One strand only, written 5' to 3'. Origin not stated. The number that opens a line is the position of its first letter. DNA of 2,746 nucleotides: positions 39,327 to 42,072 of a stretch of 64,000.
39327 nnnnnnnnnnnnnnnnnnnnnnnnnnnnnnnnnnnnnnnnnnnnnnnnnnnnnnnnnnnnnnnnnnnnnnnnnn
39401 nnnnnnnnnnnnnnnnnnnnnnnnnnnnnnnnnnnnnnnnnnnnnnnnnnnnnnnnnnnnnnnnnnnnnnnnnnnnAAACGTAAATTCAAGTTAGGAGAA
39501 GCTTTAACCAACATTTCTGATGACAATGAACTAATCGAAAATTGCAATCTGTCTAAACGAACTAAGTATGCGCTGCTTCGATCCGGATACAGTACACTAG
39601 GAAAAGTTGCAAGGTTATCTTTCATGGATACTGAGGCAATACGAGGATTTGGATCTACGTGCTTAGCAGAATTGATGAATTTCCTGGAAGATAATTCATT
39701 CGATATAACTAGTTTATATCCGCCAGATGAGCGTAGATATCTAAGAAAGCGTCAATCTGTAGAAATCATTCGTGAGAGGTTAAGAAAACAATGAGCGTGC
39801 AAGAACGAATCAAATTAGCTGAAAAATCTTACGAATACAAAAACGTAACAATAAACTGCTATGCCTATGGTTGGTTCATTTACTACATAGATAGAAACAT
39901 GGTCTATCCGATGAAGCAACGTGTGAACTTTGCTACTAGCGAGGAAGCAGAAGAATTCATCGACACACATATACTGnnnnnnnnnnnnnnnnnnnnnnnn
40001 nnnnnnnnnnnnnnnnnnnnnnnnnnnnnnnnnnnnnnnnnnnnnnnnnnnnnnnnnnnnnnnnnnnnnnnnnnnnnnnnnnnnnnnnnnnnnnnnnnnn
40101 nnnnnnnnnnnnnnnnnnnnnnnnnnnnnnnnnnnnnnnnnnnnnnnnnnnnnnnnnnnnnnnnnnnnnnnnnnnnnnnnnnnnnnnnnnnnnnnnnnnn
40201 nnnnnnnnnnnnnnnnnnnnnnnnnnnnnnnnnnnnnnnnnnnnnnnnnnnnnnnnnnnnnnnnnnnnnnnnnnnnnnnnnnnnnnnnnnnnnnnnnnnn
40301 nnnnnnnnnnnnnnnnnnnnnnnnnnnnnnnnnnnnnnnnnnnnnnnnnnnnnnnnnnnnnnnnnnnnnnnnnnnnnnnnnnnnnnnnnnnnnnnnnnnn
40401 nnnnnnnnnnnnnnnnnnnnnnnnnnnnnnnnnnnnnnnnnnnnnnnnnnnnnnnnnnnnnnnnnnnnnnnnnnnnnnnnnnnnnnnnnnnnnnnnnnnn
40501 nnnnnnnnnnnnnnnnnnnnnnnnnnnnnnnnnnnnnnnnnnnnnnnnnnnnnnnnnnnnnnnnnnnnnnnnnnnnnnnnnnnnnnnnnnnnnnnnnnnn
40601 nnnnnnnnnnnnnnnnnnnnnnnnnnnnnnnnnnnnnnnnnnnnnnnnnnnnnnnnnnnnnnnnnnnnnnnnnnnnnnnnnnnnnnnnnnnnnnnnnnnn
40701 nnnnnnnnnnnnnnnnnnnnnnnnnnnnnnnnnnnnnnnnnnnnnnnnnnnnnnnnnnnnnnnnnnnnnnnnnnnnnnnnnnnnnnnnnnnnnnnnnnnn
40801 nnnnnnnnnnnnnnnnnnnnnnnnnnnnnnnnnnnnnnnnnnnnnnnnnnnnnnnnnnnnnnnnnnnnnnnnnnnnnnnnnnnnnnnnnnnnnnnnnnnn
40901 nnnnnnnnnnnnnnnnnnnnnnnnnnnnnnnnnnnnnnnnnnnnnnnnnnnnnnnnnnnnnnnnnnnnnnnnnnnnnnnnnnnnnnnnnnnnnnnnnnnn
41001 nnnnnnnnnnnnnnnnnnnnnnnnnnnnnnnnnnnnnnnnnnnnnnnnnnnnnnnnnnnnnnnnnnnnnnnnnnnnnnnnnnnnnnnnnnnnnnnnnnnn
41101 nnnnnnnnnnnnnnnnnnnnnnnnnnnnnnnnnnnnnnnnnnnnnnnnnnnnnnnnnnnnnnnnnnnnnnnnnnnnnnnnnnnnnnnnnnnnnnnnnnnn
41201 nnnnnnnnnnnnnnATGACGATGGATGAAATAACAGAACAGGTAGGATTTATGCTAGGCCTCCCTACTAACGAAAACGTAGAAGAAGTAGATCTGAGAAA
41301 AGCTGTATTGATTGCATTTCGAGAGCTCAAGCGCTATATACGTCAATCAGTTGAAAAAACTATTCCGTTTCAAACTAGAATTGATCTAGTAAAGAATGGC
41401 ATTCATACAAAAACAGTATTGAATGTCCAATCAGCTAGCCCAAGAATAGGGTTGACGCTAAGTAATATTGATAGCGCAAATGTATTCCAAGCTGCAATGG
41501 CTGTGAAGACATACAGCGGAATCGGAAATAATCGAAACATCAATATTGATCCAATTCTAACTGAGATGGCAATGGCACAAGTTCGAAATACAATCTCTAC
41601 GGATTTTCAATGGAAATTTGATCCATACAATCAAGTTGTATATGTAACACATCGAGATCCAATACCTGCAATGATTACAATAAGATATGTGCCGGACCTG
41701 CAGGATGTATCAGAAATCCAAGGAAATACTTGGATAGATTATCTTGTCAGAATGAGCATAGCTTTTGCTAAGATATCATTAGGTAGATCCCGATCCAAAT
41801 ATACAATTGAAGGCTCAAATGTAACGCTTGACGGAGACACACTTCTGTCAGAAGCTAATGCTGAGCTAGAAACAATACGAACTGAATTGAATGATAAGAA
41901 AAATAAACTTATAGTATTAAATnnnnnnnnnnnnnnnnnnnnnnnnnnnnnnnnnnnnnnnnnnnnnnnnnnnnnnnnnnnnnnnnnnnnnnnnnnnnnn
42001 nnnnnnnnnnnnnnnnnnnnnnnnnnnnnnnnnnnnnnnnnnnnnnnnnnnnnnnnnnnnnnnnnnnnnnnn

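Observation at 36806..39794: Expanded family of TRASH/FCS-type zinc-ribbon proteins, one fused to an RNA-polymerase alpha-CTD-like domain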

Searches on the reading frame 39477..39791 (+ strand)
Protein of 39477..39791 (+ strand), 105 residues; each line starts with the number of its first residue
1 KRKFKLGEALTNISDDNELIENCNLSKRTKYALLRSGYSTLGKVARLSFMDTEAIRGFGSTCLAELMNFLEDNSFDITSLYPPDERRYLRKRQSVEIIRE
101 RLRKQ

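Call 34: find_homologous_proteins(query=window:39477-39791:+, max_evalue=10)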
Query window:39477-39791:+: 2 candidates shared short words with the query, none scored E <= 10.

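Call 63: search_solved_structures(query=window:39501-39791:+, max_evalue=10, show_alignments=5)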
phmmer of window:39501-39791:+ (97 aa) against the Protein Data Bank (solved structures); distinct sequences matched with E-value up to 10: 11.
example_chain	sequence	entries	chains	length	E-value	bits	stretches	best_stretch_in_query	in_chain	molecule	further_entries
2max_A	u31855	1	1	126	0.0048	20.5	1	7-85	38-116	DNA-directed RNA polymerase subunit alpha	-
4noi_A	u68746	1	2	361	0.0079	19.8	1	12-83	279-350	DNA-directed RNA polymerase subunit alpha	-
8dkc_A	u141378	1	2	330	0.054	17.2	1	14-63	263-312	DNA-directed RNA polymerase subunit alpha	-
1doq_A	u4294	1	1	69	0.089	16.5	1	12-69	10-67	RNA POLYMERASE ALPHA SUBUNIT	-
1z3e_B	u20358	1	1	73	0.38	14.5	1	11-65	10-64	DNA-directed RNA polymerase alpha chain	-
3ihq_B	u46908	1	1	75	0.41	14.4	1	11-65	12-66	DNA-directed RNA polymerase subunit alpha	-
7l7b_A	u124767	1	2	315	0.43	14.3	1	11-65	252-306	DNA-directed RNA polymerase subunit alpha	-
3gfk_B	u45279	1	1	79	0.46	14.2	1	11-65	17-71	DNA-directed RNA polymerase subunit alpha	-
2dgu_A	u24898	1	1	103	0.69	13.6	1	16-85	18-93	Heterogeneous nuclear ribonucleoprotein Q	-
1iw7_A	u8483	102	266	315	0.83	13.4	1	12-69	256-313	RNA polymerase alpha subunit | DNA-directed RNA polymerase alpha chain | DNA-directed RNA polymerase subunit alpha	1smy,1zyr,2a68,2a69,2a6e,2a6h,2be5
4mq9_A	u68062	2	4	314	0.97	13.2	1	12-68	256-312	DNA-directed RNA polymerase subunit alpha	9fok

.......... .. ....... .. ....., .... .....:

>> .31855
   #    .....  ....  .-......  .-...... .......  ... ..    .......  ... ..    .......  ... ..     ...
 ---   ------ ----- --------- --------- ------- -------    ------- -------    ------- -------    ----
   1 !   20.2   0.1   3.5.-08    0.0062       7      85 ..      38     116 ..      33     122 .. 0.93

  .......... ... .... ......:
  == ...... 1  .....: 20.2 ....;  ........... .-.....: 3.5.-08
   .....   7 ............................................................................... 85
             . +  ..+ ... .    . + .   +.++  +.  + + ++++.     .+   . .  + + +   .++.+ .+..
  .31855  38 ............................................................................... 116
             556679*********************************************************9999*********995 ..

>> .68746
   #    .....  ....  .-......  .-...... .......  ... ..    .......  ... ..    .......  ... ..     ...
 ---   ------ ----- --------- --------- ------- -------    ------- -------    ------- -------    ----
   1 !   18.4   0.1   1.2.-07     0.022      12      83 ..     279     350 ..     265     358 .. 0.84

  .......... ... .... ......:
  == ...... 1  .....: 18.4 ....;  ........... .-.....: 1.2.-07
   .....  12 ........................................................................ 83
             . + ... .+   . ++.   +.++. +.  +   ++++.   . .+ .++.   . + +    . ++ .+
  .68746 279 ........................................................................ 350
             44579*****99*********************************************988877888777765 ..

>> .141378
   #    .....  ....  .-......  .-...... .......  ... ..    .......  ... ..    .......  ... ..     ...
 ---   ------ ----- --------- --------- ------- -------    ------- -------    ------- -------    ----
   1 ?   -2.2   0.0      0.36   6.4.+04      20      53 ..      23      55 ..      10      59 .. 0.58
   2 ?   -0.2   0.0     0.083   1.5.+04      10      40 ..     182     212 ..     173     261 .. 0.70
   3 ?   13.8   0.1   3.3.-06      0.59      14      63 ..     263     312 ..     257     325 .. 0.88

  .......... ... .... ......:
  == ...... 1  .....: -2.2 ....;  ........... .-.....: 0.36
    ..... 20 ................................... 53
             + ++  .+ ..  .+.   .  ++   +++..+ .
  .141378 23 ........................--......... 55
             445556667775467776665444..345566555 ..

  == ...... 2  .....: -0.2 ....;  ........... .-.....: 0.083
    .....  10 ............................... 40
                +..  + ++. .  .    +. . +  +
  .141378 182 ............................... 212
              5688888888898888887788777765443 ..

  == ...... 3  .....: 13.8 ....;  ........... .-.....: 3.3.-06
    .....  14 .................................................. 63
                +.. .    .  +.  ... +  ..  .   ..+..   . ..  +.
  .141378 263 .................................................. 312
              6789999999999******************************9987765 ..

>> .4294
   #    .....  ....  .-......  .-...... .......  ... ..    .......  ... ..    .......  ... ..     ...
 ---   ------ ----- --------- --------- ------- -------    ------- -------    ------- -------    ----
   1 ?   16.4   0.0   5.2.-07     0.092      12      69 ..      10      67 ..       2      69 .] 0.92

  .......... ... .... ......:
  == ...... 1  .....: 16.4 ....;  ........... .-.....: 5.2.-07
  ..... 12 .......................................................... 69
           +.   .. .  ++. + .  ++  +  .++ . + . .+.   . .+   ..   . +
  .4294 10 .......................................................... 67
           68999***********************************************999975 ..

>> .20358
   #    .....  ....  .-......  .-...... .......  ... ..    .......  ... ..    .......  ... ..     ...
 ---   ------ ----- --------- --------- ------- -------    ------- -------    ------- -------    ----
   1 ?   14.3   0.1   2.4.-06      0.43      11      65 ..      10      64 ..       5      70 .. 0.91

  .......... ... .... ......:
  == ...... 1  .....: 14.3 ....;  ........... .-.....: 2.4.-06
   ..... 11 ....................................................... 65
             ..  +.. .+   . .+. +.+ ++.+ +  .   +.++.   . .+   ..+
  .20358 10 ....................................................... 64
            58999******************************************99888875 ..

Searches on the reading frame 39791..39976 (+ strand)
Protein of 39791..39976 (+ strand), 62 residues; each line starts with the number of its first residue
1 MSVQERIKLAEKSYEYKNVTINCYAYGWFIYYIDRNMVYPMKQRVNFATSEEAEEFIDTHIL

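Call 6: search_protein_families(library=phrogs, proteins=[window:39791-39976:+], max_evalue=0.01)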
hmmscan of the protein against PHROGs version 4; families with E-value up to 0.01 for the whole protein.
window:39791-39976:+ (62 aa): 0 families

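Call 48: search_protein_families(library=ncbifam, proteins=[window:39791-39976:+], max_evalue=0.1)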
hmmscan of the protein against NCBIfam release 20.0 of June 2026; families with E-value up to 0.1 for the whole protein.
window:39791-39976:+ (62 aa): 0 families

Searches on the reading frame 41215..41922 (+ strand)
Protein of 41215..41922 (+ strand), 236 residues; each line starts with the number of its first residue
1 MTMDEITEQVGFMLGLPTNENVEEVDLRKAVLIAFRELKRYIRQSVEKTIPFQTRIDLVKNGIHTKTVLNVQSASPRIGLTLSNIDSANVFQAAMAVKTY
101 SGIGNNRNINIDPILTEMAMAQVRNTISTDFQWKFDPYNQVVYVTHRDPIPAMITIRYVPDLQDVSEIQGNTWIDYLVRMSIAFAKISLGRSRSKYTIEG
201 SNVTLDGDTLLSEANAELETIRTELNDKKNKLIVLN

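Call 61: find_related_loci(query=A8, collection=viral_contigs, flank=8000)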
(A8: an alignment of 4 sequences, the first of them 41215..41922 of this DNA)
Query A8 (236 aa) in viral_contigs; peptide patterns used: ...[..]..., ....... (x = any residue, [..] = any of these).
111 stretches matched a pattern; 42 encode a relative of the query (tblastn E <= 1e-3); 42 distinct loci.
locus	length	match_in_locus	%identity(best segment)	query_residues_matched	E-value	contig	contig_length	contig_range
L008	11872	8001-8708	100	1-236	4e-159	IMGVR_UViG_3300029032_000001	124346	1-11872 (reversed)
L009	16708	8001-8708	83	1-236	4e-136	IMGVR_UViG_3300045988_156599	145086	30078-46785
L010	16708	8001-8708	84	1-236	2e-136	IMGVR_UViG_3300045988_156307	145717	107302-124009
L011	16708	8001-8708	83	1-236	3e-136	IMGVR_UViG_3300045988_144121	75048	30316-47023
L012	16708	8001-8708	83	1-236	4e-136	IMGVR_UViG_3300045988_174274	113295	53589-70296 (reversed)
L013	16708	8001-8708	83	1-236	5e-136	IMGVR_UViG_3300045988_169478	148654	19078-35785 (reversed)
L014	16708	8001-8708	83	1-236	6e-136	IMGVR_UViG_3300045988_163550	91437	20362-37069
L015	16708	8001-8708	83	1-236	9e-136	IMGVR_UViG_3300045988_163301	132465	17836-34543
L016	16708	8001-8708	69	1-236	2e-113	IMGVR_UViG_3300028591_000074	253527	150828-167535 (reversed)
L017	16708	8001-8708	70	1-236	5e-112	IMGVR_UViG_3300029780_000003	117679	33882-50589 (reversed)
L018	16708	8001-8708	69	1-236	8e-112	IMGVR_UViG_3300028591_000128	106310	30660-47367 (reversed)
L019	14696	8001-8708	69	1-236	8e-112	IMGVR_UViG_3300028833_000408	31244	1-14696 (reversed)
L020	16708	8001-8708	70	1-236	1e-111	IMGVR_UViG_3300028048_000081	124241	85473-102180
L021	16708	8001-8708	69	1-236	8e-112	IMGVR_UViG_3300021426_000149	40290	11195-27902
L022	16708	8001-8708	69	1-236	7e-111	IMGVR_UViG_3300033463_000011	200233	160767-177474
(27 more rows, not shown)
